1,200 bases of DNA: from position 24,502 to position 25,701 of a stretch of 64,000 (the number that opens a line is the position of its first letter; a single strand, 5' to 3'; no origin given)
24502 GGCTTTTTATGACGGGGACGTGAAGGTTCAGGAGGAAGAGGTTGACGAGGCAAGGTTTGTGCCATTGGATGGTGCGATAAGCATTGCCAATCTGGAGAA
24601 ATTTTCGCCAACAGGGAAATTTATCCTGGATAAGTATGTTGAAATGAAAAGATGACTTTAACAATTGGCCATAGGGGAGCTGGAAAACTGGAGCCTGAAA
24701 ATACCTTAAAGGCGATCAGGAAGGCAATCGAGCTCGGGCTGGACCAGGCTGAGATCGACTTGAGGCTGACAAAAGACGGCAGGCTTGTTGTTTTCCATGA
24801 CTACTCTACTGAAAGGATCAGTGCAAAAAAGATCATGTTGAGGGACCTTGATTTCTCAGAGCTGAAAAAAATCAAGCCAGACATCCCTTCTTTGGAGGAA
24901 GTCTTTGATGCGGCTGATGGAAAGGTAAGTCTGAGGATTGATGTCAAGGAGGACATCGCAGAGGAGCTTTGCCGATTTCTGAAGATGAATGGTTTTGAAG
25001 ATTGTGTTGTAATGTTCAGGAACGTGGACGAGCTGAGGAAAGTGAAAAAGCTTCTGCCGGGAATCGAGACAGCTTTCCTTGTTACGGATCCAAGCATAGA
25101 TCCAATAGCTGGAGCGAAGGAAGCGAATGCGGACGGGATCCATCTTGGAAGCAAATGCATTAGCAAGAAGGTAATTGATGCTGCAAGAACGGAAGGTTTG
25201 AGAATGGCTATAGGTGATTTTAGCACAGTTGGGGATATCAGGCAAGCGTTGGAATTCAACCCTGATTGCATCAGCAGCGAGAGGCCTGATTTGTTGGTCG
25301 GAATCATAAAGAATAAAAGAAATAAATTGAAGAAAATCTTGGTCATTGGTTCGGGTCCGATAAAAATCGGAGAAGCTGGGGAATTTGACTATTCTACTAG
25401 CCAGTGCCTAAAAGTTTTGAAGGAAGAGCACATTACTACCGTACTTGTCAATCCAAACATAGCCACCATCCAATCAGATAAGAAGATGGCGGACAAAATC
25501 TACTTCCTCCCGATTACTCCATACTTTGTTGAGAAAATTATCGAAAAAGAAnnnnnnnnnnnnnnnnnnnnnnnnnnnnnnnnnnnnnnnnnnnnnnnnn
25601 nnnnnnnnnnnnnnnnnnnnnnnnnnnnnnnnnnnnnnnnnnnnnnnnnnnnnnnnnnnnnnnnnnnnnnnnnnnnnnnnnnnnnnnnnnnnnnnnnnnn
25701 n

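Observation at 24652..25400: Glycerophosphodiester phosphodiesterase domain translationally fused (no stop codon) to the N-terminus of CarB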

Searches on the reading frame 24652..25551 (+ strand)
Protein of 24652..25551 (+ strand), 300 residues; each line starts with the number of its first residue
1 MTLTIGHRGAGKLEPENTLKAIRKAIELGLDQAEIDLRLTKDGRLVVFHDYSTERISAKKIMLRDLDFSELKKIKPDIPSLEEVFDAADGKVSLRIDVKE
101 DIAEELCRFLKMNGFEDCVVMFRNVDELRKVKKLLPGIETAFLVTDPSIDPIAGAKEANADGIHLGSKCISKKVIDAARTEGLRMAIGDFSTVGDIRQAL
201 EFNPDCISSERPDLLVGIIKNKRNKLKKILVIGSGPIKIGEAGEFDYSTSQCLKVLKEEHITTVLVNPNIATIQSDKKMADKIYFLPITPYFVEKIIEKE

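Call 19: search_protein_representatives(protein=window:24652-25551:+)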
Query: 300 residues. Proteins with E-value up to 0.001 (for the whole library): 33814; up to 1e-10: 6787; up to 1e-30: 19. The best 150 are listed.
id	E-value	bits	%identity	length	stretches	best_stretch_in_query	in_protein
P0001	7.1e-99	347.0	73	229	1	1-221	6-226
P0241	2.2e-36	142.0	55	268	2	222-299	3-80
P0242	9.9e-36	139.9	30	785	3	5-226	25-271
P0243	1.8e-34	135.7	55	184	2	229-300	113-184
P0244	9.9e-34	133.3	38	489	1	5-232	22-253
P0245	1.2e-33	133.0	49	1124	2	225-300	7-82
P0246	1.7e-33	132.5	39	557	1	5-224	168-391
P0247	1.0e-32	130.0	50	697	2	223-300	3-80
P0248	3.8e-32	128.1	49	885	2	224-300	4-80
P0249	1.3e-31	126.3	53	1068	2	225-300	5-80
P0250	1.5e-31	126.1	50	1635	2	224-300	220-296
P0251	1.7e-31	125.9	53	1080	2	222-300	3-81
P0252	2.2e-31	125.6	50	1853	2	221-300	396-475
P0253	3.4e-31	125.0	31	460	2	4-220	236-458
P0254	3.9e-31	124.8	48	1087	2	225-299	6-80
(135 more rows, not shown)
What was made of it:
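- Closest known: CAD / CPS1 / URA2-type carbamoyl-phosphate synthetases. Same: Long proteins whose CarB N-terminal homology starts at residue 370-740 appear in call 19.
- Many long proteins have the CarB N-terminal homology starting at residue 370-740 (call 19).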

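Call 51: find_homologous_proteins(query=window:24652-25551:+, max_evalue=1e-20)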
Query window:24652-25551:+ (300 aa): 768 proteins with E <= 1e-20 among 4733 candidates; the best 120 are listed.
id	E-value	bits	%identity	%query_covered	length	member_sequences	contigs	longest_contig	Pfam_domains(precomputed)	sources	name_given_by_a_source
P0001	2.2e-98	347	74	73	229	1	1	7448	PF03009.24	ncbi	-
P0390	3.4e-89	317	67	75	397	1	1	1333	PF02581.24,PF00293.35,PF03009.24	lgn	-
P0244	3.1e-33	133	39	72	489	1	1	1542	PF00293.35,PF03009.24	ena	-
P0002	1.9e-31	128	37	74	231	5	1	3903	PF03009.24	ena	-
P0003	2.1e-31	127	38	74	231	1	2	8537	PF03009.24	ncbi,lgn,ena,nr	ncbi:MAG TPA: glycerophosphodiester phosphodiesterase family protein [Candidatus Nanoarchaeia archae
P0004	4.3e-31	126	34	74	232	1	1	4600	PF03009.24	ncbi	-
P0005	5.9e-31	126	37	74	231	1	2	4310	PF03009.24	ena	-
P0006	3.0e-30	124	33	74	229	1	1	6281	PF03009.24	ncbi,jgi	ncbi:MAG: glycerophosphodiester phosphodiesterase family protein [Deltaproteobacteria bacterium]|jgi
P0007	4.0e-30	123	34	74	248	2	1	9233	PF13653.13,PF03009.24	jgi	-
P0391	5.1e-30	123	78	26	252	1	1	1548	PF25596.2,PF02786.23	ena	-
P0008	5.2e-30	123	35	73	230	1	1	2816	PF03009.24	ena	-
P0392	8.2e-30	122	79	26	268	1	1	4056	PF25596.2,PF02786.23,PF07478.19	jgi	-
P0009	1.4e-29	121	35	73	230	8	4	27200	PF03009.24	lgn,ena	-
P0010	1.5e-29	121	33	73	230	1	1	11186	PF03009.24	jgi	jgi:glycerophosphoryl diester phosphodiesterase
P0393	1.8e-29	121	82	25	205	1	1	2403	PF25596.2,PF02786.23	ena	-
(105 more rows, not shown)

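Call 53: find_encoding_contigs(protein=P0390, flank=2000, max_places=3)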
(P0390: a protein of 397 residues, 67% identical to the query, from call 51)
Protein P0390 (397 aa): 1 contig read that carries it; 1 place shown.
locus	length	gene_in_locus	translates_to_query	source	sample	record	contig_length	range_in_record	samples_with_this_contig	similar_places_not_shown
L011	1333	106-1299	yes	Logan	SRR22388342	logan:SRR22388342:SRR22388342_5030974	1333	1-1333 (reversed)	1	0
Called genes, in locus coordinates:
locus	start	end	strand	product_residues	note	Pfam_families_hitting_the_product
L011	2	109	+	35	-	?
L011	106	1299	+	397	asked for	PF03009:GDPD, PF02581:TMP-TENI (weak), PF00293:NUDIX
